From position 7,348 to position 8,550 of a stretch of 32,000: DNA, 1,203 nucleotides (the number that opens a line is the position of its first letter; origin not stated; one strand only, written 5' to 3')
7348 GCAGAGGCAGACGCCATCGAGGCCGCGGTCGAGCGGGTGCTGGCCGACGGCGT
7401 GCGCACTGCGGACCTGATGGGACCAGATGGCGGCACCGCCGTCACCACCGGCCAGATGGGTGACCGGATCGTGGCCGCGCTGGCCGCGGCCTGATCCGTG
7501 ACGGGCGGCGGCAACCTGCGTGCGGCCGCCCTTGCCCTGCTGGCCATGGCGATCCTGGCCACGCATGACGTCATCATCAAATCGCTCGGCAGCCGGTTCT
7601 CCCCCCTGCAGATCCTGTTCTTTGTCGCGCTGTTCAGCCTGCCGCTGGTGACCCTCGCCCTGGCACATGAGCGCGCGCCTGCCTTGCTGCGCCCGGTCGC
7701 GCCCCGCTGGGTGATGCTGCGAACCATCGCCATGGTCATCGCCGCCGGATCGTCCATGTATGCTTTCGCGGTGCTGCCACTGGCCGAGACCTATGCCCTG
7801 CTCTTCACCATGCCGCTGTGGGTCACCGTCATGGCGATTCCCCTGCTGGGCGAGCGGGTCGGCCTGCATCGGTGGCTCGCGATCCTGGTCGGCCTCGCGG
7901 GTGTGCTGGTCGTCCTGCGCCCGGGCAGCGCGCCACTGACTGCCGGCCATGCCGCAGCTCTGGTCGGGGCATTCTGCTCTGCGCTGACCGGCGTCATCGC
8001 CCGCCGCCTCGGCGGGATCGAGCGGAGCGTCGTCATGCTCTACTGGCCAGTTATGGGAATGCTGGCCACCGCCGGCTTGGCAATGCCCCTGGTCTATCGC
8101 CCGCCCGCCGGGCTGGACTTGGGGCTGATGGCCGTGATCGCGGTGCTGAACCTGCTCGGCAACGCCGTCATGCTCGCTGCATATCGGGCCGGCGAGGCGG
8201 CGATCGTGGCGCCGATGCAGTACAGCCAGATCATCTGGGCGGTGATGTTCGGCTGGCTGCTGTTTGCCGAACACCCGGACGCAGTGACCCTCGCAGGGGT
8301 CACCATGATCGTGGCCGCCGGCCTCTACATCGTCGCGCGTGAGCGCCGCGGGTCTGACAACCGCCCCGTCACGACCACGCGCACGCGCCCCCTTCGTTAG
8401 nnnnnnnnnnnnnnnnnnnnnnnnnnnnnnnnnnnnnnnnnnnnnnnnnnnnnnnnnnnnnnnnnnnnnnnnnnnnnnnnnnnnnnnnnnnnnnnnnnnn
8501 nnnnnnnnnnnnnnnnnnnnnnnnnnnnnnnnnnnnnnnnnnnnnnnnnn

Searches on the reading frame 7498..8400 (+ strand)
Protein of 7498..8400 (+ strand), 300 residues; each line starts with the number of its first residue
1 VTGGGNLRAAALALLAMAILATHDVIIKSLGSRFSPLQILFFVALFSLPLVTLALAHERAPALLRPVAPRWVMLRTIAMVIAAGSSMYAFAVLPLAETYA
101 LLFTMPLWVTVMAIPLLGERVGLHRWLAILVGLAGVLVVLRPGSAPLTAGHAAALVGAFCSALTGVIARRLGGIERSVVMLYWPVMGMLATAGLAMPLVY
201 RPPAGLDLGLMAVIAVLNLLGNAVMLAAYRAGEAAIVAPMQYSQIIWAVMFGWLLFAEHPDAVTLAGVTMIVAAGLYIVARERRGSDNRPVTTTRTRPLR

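Call 10: find_encoding_contigs(protein=window:7498-8400:+, flank=10000, max_places=10)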
Protein window:7498-8400:+ (300 aa): no gene with exactly this product is on record in the collection.

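Call 39: find_homologous_proteins(query=window:7498-8400:+, max_evalue=1e-40)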
Query window:7498-8400:+ (300 aa): 1743 proteins with E <= 1e-40 among 8000 candidates; the best 120 are listed.
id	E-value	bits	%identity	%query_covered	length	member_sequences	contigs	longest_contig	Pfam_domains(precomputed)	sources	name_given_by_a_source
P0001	6.8e-171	585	100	95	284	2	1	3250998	PF00892.27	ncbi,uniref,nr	ncbi:DMT family transporter [Paracoccus suum]|uniref:DMT family transporter n=2 Tax=Paracoccus suum 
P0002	9.4e-158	542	87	100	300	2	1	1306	PF00892.27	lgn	-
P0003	5.7e-117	408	70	99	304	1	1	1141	PF00892.27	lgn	-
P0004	1.2e-110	388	66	99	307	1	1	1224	PF00892.27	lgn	-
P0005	2.4e-105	370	66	98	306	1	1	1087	PF00892.27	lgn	-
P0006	1.2e-102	361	62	98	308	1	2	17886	PF00892.27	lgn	-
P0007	1.7e-99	351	65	92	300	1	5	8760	PF00892.27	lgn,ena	-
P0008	5.5e-93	330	56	98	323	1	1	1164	PF00892.27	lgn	-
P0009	3.1e-92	327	56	99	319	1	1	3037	PF00892.27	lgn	-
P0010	1.4e-91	325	56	98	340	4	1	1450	PF00892.27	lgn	-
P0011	2.0e-91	325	56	98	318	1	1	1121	PF00892.27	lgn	-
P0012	3.1e-91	324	55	99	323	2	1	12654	PF00892.27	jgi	jgi:S-adenosylmethionine uptake transporter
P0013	3.4e-91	324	55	98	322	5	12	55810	PF00892.27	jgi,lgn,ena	jgi:S-adenosylmethionine uptake transporter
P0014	5.8e-91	323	54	99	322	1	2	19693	PF00892.27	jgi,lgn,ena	jgi:S-adenosylmethionine uptake transporter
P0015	6.0e-91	323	54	98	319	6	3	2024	PF00892.27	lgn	-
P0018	1.8e-90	321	55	98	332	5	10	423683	PF00892.27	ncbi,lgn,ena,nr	ncbi:MAG: DMT family transporter [Rhodobacteraceae bacterium]|nr:DMT family transporter [Paracoccace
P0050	1.6e-88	315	54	99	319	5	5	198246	PF00892.27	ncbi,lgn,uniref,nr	ncbi:EamA-like transporter family protein [Paracoccus haematequi]|uniref:EamA-like transporter famil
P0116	5.5e-87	310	53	99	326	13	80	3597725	PF00892.27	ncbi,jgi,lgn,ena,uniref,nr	ncbi:MAG: DMT family transporter [Rhodobacteraceae bacterium]|jgi:S-adenosylmethionine uptake transp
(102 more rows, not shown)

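Call 40: find_encoding_contigs(protein=P0001, flank=10000, max_places=5)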
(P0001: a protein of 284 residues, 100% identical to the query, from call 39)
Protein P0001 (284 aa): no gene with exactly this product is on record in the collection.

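Call 41: find_encoding_contigs(protein=P0006, flank=10000, max_places=5)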
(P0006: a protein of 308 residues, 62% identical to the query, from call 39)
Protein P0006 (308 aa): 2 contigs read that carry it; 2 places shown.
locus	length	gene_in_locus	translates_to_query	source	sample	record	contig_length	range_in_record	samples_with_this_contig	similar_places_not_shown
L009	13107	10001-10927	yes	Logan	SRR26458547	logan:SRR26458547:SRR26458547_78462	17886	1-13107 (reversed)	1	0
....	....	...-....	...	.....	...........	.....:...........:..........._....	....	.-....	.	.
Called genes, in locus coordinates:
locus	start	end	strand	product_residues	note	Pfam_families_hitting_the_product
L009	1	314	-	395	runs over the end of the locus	PF05128:DUF697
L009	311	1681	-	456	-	PF04317:DUF463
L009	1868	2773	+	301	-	PF00892:EamA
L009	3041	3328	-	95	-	-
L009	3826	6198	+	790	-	PF00270:DEAD, PF00271:Helicase_C, PF08482:HrpB_C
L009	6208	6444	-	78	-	PF01037:AsnC_trans_reg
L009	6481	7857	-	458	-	PF01554:MatE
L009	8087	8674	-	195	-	-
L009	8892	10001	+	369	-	PF00180:Iso_dh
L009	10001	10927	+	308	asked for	PF00892:EamA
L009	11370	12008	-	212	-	PF00440:TetR_N, PF21351:TetR_C_41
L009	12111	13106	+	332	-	?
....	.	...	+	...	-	?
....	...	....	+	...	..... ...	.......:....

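Call 42: find_encoding_contigs(protein=P0007, flank=10000, max_places=5)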
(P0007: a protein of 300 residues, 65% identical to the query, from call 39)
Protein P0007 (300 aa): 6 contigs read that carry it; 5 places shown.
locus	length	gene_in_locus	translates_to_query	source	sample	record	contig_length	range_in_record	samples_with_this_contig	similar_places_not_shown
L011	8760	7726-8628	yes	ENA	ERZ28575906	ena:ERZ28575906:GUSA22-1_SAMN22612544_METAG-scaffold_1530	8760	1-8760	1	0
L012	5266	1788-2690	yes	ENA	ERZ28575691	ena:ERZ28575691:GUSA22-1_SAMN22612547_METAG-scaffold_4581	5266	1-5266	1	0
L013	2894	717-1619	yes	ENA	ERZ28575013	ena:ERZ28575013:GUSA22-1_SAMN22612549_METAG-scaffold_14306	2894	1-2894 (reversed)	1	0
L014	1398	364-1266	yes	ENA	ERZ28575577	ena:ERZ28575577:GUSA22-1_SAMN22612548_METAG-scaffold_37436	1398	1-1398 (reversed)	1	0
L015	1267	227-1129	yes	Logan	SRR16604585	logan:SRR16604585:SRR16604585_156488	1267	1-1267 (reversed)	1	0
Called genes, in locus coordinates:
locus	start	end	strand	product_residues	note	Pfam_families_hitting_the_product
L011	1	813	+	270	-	?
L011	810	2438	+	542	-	PF01558:POR, PF20169:DUF6537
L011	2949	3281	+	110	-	PF08755:YccV-like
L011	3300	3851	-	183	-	PF13581:HATPase_c_2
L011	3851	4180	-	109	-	PF01740:STAS, PF13466:STAS_2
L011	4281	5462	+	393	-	PF00108:Thiolase_N, PF02803:Thiolase_C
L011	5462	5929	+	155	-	PF04073:tRNA_edit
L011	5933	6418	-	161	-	-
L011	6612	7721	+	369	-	PF00180:Iso_dh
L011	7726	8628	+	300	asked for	PF00892:EamA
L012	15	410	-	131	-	-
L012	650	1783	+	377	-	PF00180:Iso_dh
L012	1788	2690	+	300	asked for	PF00892:EamA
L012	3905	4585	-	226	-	-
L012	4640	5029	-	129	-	-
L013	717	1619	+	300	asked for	PF00892:EamA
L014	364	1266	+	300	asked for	PF00892:EamA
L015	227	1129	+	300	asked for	PF00892:EamA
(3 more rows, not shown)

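Call 62: find_encoding_contigs(protein=P0116, flank=10000, max_places=10)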
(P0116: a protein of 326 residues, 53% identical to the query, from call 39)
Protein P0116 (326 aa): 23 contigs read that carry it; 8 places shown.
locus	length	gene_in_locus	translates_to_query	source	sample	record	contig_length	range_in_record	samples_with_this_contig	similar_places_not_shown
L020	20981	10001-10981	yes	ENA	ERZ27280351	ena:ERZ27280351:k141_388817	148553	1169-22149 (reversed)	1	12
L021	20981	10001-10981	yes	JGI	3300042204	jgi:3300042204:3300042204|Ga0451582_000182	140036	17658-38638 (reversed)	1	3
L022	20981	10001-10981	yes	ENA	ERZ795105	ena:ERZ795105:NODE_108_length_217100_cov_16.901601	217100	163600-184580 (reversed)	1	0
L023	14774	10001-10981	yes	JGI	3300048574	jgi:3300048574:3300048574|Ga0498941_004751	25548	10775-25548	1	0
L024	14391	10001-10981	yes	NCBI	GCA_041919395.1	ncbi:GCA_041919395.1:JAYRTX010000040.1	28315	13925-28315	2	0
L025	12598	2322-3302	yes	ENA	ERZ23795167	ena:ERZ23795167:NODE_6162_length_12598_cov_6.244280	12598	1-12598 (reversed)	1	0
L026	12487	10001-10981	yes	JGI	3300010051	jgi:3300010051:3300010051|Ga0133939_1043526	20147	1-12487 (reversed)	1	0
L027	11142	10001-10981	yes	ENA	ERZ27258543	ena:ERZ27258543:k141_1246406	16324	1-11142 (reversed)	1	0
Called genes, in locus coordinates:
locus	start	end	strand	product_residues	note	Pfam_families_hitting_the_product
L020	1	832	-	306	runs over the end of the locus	PF00294:PfkB, PF08543:Phos_pyr_kin, PF01256:Carb_kinase (weak)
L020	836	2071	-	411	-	PF02746:MR_MLE_N, PF13378:MR_MLE_C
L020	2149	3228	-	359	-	PF08240:ADH_N, PF00107:ADH_zinc_N, PF13602:ADH_zinc_N_2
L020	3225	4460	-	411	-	PF00083:Sugar_tr, PF07690:MFS_1, PF12832:MFS_1_like, PF07690:MFS_1 (weak)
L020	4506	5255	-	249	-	PF00561:Abhydrolase_1, PF12697:Abhydrolase_6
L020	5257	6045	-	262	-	PF00561:Abhydrolase_1, PF12697:Abhydrolase_6, PF12146:Hydrolase_4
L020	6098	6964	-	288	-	PF01370:Epimerase (faint)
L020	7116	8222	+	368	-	PF00180:Iso_dh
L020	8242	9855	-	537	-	PF02690:Na_Pi_cotrans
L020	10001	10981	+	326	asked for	PF00892:EamA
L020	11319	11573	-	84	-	-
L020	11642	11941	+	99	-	PF01381:HTH_3 (weak)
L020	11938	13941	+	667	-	PF00361:Proton_antipo_M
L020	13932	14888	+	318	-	PF00146:NADHdh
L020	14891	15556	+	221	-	-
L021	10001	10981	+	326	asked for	PF00892:EamA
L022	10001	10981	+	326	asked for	PF00892:EamA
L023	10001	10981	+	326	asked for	PF00892:EamA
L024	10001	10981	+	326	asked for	PF00892:EamA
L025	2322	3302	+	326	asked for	PF00892:EamA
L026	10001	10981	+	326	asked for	PF00892:EamA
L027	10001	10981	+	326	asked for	PF00892:EamA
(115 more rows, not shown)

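Call 75: find_encoding_contigs(protein=P0002, flank=10000, max_places=5)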
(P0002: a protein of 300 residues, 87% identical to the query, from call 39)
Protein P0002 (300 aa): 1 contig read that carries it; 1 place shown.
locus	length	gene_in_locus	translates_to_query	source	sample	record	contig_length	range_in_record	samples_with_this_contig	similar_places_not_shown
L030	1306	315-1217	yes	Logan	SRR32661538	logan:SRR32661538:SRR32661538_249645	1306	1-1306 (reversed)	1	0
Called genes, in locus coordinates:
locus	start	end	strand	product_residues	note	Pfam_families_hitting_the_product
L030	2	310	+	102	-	?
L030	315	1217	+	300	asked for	PF00892:EamA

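Call 84: find_encoding_contigs(protein=P0018, flank=10000, max_places=10)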
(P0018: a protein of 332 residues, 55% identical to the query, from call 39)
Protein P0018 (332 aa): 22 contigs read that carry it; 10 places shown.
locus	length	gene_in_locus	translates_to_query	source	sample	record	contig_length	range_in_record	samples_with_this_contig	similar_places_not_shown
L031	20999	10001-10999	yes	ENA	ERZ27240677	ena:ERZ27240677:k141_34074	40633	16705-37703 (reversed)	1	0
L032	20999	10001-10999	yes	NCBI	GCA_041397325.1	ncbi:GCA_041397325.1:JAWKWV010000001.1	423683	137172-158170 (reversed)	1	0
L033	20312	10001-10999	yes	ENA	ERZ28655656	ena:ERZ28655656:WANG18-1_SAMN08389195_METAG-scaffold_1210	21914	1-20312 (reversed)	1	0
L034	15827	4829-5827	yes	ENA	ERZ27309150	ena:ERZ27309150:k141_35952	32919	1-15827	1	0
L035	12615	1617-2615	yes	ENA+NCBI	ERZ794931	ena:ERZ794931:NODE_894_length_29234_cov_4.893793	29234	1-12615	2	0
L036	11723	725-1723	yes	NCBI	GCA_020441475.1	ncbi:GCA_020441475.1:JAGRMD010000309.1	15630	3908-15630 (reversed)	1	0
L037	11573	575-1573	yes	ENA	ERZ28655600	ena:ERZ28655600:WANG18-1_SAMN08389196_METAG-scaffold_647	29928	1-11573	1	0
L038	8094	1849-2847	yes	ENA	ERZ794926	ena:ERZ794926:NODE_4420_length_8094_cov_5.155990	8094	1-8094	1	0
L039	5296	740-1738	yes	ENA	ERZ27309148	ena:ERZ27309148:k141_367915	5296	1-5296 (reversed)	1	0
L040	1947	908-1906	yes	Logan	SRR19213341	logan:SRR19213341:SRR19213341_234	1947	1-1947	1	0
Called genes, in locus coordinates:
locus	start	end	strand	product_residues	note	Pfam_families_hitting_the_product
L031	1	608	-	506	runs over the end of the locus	PF01676:Metalloenzyme, PF06415:iPGM_N, PF01663:Phosphodiest (weak)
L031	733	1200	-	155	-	PF02590:SPOUT_MTase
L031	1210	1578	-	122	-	PF02410:RsfS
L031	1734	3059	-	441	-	PF00924:MS_channel_2nd, PF21082:MS_channel_3rd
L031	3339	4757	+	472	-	PF00330:Aconitase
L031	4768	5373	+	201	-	PF00694:Aconitase_C, PF27512:LeuD, PF27434:LeuD_C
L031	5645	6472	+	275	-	-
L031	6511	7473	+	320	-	PF03372:Exo_endo_phos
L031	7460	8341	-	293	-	-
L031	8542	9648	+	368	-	PF00180:Iso_dh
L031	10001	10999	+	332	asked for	PF00892:EamA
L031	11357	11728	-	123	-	-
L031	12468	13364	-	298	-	PF00126:HTH_1, PF03466:LysR_substrate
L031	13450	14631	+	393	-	PF02515:CoA_transf_3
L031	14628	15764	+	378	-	PF02771:Acyl-CoA_dh_N, PF02770:Acyl-CoA_dh_M, PF00441:Acyl-CoA_dh_1, PF08028:Acyl-CoA_dh_2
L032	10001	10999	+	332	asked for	PF00892:EamA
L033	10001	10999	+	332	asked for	PF00892:EamA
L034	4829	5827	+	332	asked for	PF00892:EamA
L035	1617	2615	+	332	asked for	PF00892:EamA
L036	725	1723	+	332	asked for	PF00892:EamA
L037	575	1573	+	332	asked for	PF00892:EamA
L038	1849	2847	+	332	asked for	PF00892:EamA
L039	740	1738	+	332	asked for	PF00892:EamA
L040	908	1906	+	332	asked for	PF00892:EamA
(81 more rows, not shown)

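Call 97: list_cluster_members(proteins=[P0001, P0121, P0142])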
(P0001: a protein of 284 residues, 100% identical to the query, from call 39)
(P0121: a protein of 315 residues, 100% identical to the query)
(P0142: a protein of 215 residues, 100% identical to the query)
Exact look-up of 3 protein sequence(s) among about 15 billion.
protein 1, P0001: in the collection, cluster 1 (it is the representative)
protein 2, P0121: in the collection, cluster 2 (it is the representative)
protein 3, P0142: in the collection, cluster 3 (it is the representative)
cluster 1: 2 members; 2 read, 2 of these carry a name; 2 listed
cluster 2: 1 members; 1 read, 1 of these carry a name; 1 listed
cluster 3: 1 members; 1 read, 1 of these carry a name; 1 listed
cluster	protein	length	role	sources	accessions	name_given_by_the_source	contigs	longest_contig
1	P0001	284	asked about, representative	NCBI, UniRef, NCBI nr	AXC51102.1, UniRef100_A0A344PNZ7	DMT family transporter [Paracoccus suum] | DMT family transporter n=2 Tax=Paracoccus suum TaxID=2259340 RepID=A0A344PNZ7_9RHOB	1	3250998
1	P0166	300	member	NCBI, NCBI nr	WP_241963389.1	DMT family transporter [Paracoccus suum]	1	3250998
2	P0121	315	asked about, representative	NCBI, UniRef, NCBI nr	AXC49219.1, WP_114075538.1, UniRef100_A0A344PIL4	DUF3396 domain-containing protein [Paracoccus suum] | DUF3396 domain-containing protein n=1 Tax=Paracoccus suum TaxID=2259340 ... | type VI immunity family protein [Paracoccus suum]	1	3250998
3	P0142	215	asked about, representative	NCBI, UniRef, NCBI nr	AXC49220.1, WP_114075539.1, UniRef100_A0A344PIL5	DsbA family oxidoreductase [Paracoccus suum] | DsbA family oxidoreductase n=1 Tax=Paracoccus suum TaxID=2259340 RepID=A0A344PIL5_9RHOB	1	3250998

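Call 100: find_encoding_contigs(protein=P0050, flank=10000, max_places=10)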
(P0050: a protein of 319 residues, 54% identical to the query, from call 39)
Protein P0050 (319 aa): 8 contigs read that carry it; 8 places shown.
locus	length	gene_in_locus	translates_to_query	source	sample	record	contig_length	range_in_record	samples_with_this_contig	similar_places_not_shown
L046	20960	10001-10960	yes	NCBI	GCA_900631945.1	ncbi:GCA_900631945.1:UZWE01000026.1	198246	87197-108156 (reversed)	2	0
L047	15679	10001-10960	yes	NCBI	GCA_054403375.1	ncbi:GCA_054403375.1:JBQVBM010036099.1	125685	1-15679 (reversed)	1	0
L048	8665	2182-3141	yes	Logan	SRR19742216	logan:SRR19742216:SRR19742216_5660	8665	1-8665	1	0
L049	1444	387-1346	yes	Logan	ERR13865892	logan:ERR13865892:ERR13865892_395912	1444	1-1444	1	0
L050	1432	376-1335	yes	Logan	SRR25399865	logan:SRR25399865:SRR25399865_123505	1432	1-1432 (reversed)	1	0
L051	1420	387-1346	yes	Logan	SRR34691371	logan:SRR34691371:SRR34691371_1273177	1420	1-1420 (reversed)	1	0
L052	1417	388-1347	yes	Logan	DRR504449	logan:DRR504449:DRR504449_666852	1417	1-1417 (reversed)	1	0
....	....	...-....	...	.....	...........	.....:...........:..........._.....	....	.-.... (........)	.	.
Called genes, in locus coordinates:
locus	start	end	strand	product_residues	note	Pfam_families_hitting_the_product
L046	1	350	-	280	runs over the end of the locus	PF18348:SH3_16, PF00877:NLPC_P60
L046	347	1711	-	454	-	PF21337:Peptidase_M17_N_1, PF00883:Peptidase_M17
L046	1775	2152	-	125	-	-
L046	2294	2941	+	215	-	PF00484:Pro_CA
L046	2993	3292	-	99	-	PF00353:HemolysinCabind (weak)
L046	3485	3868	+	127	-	-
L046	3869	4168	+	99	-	-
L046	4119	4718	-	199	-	PF09335:VTT_dom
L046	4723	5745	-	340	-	PF01118:Semialdhyde_dh, PF02774:Semialdhyde_dhC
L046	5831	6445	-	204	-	PF00777:Glyco_transf_29 (weak)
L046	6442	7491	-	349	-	PF20706:GT4-conflict, PF00534:Glycos_transf_1, PF13692:Glyco_trans_1_4, PF13524:Glyco_trans_1_2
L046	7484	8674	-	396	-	PF07690:MFS_1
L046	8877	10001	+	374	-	PF00180:Iso_dh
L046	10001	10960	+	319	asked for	PF00892:EamA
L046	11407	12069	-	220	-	-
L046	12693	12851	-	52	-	-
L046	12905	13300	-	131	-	PF01527:HTH_Tnp_1, PF03050:DDE_Tnp_IS66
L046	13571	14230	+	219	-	PF06527:TniQ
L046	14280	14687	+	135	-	-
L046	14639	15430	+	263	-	PF00590:TP_methylase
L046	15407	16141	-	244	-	PF09490:CbtA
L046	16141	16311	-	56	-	PF09489:CbtB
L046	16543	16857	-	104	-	PF07845:DUF1636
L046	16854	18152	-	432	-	PF01656:CbiA, PF13500:AAA_26, PF07685:GATase_3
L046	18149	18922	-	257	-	PF00590:TP_methylase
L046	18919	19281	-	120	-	PF01890:CbiG_C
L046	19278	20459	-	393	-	PF00590:TP_methylase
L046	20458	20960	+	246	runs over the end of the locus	PF02571:CbiJ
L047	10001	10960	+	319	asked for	PF00892:EamA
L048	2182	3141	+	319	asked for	PF00892:EamA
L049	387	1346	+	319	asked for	PF00892:EamA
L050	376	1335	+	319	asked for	PF00892:EamA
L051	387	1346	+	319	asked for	PF00892:EamA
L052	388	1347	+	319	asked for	PF00892:EamA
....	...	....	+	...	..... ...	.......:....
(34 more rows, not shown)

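Call 108: search_protein_families(library=pfam, proteins=[L046:11407-12069:-, L046:12693-12851:-, L046:13571-14230:+, L046:14280-14687:+], max_evalue=0.01)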
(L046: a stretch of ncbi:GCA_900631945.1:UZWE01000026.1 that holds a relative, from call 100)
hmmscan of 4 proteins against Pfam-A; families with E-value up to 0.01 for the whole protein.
L046:11407-12069:- (220 aa): 1 family
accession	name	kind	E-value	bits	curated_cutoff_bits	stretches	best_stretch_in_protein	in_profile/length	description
PF13091.12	PLDc_2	-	0.00012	22.3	27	1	9-40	69-100/132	PLD-like domain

L046:12693-12851:- (52 aa): 0 families

L046:13571-14230:+ (219 aa): 1 family
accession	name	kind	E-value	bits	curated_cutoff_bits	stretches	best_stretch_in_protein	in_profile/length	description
PF06527.16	TniQ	-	1.9e-17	64.7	27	1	11-141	1-142/142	TniQ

L046:14280-14687:+ (135 aa): 0 families
